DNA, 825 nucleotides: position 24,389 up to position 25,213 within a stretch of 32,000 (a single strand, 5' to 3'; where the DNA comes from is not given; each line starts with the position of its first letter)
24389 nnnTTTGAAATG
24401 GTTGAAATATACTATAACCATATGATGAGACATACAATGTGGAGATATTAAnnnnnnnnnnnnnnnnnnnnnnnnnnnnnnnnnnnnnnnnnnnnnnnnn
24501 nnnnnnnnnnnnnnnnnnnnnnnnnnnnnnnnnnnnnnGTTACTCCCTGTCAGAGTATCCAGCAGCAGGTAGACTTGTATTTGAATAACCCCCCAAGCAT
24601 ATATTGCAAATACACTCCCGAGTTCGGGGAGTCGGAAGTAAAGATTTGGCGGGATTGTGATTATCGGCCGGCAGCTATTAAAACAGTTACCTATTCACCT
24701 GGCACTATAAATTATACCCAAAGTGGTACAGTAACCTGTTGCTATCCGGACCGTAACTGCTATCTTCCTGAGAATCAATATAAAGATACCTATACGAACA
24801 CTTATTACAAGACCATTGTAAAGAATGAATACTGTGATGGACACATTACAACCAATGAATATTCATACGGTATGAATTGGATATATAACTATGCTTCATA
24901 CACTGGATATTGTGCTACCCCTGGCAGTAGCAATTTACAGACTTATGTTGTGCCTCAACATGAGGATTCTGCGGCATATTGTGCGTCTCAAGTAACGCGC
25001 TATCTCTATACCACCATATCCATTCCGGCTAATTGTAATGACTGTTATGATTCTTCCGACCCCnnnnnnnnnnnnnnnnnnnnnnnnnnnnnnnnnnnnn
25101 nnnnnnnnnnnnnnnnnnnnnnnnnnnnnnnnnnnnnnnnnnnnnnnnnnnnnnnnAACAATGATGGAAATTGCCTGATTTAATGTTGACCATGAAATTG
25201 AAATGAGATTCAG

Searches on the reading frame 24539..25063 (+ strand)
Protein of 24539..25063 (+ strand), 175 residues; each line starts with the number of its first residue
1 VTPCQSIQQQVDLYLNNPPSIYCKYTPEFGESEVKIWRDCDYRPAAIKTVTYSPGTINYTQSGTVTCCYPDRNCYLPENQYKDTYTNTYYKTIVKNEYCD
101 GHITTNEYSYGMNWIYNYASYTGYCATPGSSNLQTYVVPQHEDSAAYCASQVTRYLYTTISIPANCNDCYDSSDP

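Call 92: predict_structure(alignment_id=A5)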
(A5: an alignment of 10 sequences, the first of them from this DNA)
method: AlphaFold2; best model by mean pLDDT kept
length: 175 residues; sequences in the alignment: 10
mean_pLDDT: 90.8   pTM: 0.71
mean pLDDT of the five models: 90.8, 90.0, 87.1, 86.1, 86.0
residues with pLDDT >= 90: 131; 70-90: 35; 50-70: 7; < 50: 2
segments of 3 or more residues with pLDDT < 50: none
pLDDT, mean of each block of 10 residues (from residue 1): 84 92 93 93 96 97 93 90 95 97 96 91 92 95 92 95 72 49
secondary structure, 60 per line:
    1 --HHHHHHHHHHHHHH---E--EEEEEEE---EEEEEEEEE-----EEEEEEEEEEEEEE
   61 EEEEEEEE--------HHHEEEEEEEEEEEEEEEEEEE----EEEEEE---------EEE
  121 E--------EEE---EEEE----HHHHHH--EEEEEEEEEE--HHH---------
elements in order: H3-16 E23-29 E33-41 E47-68 E80-98 E103-108 E118-121 E130-132 E136-139 H144-149 E152-161

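Call 94: fold_search(model_id=the predicted structure, library=pdb)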
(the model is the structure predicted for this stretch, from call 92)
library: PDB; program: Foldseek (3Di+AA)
matches with E <= 10: 695; with E <= 0.001: 0
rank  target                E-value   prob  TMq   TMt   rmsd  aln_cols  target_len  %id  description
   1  9ehi_C                6.3e-02  0.16  0.15  0.18  28.2       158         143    4  Crystal structure of ENL YEATS in complex with histone H3 methacrylated at K18 (released 2025-04-09)
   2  9ehi_H                7.0e-02  0.16  0.15  0.18  28.2       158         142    4  Crystal structure of ENL YEATS in complex with histone H3 methacrylated at K18 (released 2025-04-09)
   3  9n9j_5                7.8e-02  0.10  0.11  0.13  30.1       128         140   10  Structure of a GRP94 folding intermediate engaged with a CCDC134- and FKBP11-bound secretory translocon (released 2025-11-19)
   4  3zk4_A                1.0e-01  0.28  0.16  0.06  27.6       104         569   19  Structure of purple acid phosphatase PPD1 isolated from yellow lupin (Lupinus luteus) seeds (released 2014-01-29)
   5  3zk4_B                1.1e-01  0.25  0.16  0.06  27.6       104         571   19  Structure of purple acid phosphatase PPD1 isolated from yellow lupin (Lupinus luteus) seeds (released 2014-01-29)
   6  3esm                  1.1e-01  0.33  0.15  0.19  27.9       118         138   10  Crystal structure of an uncharacterized protein from Nocardia farcinica reveals an immunoglobulin-like fold (released 2008-10-14)
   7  6owo_M                1.2e-01  0.06  0.10  0.07  30.8       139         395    8  CRYO-EM STRUCTURE OF PHOSPHORYLATED AP-2 CORE BOUND TO NECAP (released 2019-09-11)
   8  7a57_C                2.1e-01  0.07  0.13  0.08  19.7       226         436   10  La Crosse Virus Envelope Glycoprotein Gc W1066H Mutant Fusion Domains in Postfusion Conformation (released 2021-09-01)
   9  3zk4_C                2.3e-01  0.18  0.16  0.06  27.5       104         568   19  Structure of purple acid phosphatase PPD1 isolated from yellow lupin (Lupinus luteus) seeds (released 2014-01-29)
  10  7qe3_AAA              2.3e-01  0.08  0.15  0.09  27.4       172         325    8  Se-M variant of B-trefoil lectin from Salpingoeca rosetta in complex with GalNAc (released 2022-09-14)
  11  6zlx                  2.4e-01  0.07  0.13  0.10  29.8       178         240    7  The structure of the ClpX-associated factor PDIP38 (released 2021-07-14)
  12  1bw8_A                2.4e-01  0.04  0.10  0.08  31.1       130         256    8  MU2 ADAPTIN SUBUNIT (AP50) OF AP2 ADAPTOR (SECOND DOMAIN), COMPLEXED WITH EGFR INTERNALIZATION PEPTIDE FYRALM (released 1998-11-25)
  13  6z9c                  2.6e-01  0.06  0.12  0.09  29.4       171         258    8  Structure of human POLDIP2, a multifaceted adaptor protein in metabolism and genome stability (released 2020-06-17)
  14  8b5l_q                2.9e-01  0.09  0.13  0.14  30.5       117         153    8  Cryo-EM structure of ribosome-Sec61-TRAP (TRanslocon Associated Protein) translocon complex (released 2023-03-01)
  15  8btk_TA               2.9e-01  0.08  0.11  0.11  29.3       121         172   11  Structure of the TRAP complex with the Sec translocon and a translating ribosome (released 2023-05-24)
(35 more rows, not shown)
